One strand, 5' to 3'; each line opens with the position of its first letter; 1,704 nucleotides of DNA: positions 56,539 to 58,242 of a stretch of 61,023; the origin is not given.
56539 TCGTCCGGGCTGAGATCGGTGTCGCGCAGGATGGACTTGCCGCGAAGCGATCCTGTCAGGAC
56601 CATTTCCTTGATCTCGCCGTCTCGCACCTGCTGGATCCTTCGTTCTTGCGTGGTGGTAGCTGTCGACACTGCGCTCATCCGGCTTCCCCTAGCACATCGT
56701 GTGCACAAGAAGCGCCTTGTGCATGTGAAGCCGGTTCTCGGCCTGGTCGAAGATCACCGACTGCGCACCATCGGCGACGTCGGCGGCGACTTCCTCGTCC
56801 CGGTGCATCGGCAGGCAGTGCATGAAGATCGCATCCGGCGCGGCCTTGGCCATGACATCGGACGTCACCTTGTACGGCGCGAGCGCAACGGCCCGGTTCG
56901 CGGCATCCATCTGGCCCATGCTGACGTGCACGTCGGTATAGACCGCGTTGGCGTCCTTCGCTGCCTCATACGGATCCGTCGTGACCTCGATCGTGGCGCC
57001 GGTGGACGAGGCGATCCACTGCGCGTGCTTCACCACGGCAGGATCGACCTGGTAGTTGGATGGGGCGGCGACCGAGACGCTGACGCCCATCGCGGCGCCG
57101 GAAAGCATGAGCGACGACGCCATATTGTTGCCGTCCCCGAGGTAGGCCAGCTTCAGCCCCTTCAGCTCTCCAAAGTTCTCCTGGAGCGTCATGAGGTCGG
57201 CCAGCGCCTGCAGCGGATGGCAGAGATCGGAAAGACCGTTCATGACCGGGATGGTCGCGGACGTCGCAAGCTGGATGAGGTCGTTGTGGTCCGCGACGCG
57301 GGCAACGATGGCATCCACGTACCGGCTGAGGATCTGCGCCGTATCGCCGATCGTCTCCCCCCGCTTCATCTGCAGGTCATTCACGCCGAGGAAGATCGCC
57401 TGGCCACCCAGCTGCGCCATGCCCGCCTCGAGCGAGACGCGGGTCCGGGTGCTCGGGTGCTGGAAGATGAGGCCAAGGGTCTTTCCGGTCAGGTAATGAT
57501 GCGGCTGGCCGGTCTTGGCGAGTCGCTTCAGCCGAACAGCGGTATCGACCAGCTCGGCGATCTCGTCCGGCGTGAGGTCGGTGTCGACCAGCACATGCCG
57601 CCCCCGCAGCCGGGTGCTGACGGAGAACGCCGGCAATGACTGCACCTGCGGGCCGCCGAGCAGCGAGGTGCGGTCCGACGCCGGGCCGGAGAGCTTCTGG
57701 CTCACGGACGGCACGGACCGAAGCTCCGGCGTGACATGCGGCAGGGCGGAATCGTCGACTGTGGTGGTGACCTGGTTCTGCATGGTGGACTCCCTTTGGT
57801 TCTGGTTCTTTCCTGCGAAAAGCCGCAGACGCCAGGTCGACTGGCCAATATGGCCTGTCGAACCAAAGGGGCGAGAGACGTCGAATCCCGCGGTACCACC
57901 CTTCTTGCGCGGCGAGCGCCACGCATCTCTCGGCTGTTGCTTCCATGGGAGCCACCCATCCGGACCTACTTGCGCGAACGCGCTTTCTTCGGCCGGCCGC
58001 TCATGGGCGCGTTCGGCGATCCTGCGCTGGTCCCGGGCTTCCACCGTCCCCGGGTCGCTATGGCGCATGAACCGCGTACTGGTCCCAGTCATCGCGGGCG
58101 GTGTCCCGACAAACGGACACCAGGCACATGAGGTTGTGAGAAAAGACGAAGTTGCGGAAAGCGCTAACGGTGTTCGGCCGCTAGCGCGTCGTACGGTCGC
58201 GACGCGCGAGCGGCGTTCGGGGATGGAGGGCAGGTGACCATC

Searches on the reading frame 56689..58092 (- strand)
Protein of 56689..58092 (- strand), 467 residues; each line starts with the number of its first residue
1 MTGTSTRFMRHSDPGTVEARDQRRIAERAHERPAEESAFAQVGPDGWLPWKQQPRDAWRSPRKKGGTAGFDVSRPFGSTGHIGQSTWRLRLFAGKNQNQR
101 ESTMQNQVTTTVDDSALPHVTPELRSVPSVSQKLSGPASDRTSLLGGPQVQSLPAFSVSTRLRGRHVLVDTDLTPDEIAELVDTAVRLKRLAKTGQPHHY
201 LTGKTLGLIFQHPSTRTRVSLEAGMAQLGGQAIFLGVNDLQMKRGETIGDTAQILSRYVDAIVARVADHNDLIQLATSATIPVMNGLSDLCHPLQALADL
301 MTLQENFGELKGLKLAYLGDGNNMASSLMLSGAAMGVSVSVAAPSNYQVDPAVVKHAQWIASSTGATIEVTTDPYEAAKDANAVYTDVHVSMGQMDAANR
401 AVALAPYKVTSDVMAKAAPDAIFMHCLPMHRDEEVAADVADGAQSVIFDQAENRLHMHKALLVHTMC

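Call 3: search_protein_families(library=pfam, proteins=[window:56689-58092:-], max_evalue=0.01)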
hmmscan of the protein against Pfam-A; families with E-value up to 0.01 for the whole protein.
window:56689-58092:- (467 aa): 2 families
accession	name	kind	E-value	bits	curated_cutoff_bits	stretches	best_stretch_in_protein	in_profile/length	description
PF00185.30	OTCace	-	1.6e-52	178.1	29.4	1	311-464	1-156/157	Aspartate/ornithine carbamoyltransferase, Asp/Orn binding domain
PF02729.26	OTCace_N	-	1.9e-46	158.3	29.9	1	165-305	1-148/148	Aspartate/ornithine carbamoyltransferase, carbamoyl-P binding domain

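Call 4: search_protein_families(library=ncbifam, proteins=[window:56689-58092:-], max_evalue=0.01)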
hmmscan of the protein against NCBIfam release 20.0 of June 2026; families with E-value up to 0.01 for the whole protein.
window:56689-58092:- (467 aa): 16 families
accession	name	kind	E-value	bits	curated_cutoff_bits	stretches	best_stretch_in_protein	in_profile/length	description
NF001986.0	PRK00779.1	subfamily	2e-119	398.3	306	1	162-466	3-304/307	ornithine carbamoyltransferase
TIGR00658.1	orni_carb_tr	equivalog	3.7e-115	384.3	280.85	1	165-466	1-303/304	ornithine carbamoyltransferase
TIGR04384.1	putr_carbamoyl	exception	1.8e-87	293.5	500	1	170-466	5-307/330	putrescine carbamoyltransferase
NF011380.0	PRK14805.1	equivalog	5e-87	291.8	421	1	165-465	2-299/302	ornithine carbamoyltransferase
NF003286.0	PRK04284.1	subfamily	3.8e-72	243.2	515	1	161-466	3-330/332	ornithine carbamoyltransferase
NF002470.0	PRK01713.1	equivalog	9.4e-55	186.4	545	1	161-434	4-282/334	ornithine carbamoyltransferase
NF009213.0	PRK12562.1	subfamily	9.9e-53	179.6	559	2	164-435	6-283/334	ornithine carbamoyltransferase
NF011379.0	PRK14804.1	equivalog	2.1e-50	171.6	373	1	165-463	7-306/311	ornithine carbamoyltransferase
NF003384.0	PRK04523.1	equivalog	4e-48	164.2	288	1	165-463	4-330/336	N-acetylornithine carbamoyltransferase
NF002032.1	PRK00856.1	equivalog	4.2e-46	157.5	263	1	165-464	1-295/297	aspartate carbamoyltransferase catalytic subunit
TIGR00670.1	asp_carb_tr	equivalog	1.6e-44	152.2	236.95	1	165-464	1-301/304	aspartate carbamoyltransferase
NF008853.0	PRK11891.1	equivalog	5.5e-30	104.3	560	1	112-461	34-393/430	aspartate carbamoyltransferase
NF006046.0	PRK08192.1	equivalog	1.6e-29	103.3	512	1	161-465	3-316/339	aspartate carbamoyltransferase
NF010387.0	PRK13814.1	equivalog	3.3e-21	75.5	660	1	166-462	7-299/310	aspartate carbamoyltransferase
NF005538.0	PRK07200.1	equivalog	4.2e-19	68.8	453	1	164-395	21-278/396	knotted carbamoyltransferase YgeW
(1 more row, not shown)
